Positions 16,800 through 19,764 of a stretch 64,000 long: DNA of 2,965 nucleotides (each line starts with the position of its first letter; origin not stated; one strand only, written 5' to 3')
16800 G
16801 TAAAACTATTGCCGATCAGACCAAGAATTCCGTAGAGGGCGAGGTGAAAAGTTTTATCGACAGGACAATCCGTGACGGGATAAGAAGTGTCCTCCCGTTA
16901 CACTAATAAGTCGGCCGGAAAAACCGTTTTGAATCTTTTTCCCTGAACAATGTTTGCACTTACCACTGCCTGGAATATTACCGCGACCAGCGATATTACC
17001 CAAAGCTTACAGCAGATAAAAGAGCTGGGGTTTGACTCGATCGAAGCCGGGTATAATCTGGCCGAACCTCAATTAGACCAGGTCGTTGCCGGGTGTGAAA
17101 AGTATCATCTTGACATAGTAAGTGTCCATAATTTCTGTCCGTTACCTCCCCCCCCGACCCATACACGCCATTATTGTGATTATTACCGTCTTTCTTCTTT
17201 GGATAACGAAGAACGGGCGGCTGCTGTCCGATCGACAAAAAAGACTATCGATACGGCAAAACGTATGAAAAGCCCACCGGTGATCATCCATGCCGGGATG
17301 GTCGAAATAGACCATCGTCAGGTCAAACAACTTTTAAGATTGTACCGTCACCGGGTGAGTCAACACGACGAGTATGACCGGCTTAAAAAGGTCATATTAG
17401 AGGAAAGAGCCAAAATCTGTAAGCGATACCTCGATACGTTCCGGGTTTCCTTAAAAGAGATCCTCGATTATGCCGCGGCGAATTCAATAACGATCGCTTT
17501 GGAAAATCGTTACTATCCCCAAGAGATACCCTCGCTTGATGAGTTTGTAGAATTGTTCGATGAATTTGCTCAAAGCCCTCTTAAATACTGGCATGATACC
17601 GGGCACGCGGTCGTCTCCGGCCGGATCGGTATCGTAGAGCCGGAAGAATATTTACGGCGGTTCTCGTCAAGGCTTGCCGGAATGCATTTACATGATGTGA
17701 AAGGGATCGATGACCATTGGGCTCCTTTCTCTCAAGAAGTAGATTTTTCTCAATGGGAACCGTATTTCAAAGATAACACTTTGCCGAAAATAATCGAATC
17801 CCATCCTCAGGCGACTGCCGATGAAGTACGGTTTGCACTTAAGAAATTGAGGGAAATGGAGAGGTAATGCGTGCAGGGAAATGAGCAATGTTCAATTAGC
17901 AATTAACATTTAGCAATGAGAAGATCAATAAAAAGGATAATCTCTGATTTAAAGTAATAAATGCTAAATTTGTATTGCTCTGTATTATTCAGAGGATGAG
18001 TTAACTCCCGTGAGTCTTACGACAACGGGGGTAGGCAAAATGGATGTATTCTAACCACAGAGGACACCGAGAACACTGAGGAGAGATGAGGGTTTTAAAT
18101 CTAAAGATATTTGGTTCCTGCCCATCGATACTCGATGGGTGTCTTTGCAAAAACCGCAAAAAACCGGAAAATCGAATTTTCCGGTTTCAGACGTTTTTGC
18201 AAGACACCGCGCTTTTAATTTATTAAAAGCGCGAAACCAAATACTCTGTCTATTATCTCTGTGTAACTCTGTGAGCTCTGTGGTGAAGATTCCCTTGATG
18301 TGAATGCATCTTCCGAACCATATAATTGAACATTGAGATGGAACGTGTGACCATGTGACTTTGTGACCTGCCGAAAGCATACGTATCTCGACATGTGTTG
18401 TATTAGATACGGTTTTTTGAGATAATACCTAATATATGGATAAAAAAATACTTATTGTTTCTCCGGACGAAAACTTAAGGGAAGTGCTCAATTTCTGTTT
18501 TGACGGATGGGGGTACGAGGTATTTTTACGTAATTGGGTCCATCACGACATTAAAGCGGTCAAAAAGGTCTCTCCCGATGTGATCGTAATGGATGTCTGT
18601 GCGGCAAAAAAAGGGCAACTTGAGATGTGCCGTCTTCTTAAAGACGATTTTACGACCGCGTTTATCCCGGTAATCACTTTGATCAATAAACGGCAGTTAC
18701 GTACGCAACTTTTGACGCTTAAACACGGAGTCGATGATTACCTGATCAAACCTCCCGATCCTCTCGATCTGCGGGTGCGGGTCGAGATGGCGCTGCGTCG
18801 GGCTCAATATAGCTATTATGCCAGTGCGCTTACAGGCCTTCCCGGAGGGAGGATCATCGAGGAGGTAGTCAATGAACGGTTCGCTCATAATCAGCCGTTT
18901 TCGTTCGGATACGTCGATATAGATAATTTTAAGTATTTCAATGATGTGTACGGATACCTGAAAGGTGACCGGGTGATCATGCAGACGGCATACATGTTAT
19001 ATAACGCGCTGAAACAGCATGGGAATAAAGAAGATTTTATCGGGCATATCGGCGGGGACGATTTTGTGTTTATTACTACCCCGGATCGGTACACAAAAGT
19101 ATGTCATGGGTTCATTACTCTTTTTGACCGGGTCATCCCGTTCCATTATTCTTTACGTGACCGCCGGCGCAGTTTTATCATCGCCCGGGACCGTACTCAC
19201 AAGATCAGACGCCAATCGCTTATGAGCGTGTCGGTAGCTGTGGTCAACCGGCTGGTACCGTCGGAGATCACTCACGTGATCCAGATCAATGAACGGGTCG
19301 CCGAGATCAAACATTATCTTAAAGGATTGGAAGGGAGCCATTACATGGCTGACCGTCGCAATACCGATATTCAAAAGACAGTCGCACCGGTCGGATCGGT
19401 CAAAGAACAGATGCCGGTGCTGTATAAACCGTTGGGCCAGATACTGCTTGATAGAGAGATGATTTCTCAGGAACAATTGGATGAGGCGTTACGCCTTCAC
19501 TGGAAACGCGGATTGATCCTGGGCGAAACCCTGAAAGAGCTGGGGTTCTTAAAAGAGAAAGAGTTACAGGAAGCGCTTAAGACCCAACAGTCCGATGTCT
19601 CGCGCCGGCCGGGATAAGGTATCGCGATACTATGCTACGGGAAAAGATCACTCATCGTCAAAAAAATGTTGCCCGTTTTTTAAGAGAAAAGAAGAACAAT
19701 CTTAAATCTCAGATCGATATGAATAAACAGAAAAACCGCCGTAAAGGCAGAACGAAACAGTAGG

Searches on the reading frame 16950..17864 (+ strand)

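Call 92: search_protein_families(library=pfam, proteins=[window:16950-17864:+], max_evalue=0.00001)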
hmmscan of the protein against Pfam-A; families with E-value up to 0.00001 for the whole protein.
window:16950-17864:+ (305 aa): 1 family
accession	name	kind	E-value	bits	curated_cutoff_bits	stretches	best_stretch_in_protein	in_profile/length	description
PF01261.30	AP_endonuc_2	-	2.2e-24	87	31.1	1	20-283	1-228/249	Xylose isomerase-like TIM barrel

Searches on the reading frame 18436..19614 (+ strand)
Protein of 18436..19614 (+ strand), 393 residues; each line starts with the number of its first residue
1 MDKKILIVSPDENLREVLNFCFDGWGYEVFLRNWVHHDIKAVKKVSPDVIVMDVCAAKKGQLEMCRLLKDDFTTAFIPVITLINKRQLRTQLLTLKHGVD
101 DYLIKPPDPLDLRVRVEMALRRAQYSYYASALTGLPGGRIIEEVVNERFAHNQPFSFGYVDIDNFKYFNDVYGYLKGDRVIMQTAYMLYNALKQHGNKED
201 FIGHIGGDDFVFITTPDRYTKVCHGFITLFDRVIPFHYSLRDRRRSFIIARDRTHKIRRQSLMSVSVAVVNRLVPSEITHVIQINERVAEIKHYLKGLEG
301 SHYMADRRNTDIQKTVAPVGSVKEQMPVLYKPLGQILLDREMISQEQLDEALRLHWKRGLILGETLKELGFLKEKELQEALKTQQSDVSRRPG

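Call 92: search_protein_families(library=pfam, proteins=[window:18436-19614:+], max_evalue=0.00001)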
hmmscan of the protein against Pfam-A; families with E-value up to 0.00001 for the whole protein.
window:18436-19614:+ (393 aa): 2 families
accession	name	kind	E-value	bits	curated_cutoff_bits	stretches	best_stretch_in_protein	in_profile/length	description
PF00990.26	GGDEF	-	1e-12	48.6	23.8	1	131-214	5-88/161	Diguanylate cyclase, GGDEF domain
PF00072.30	Response_reg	-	4.6e-08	33.7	30.2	1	5-116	1-110/111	Response regulator receiver domain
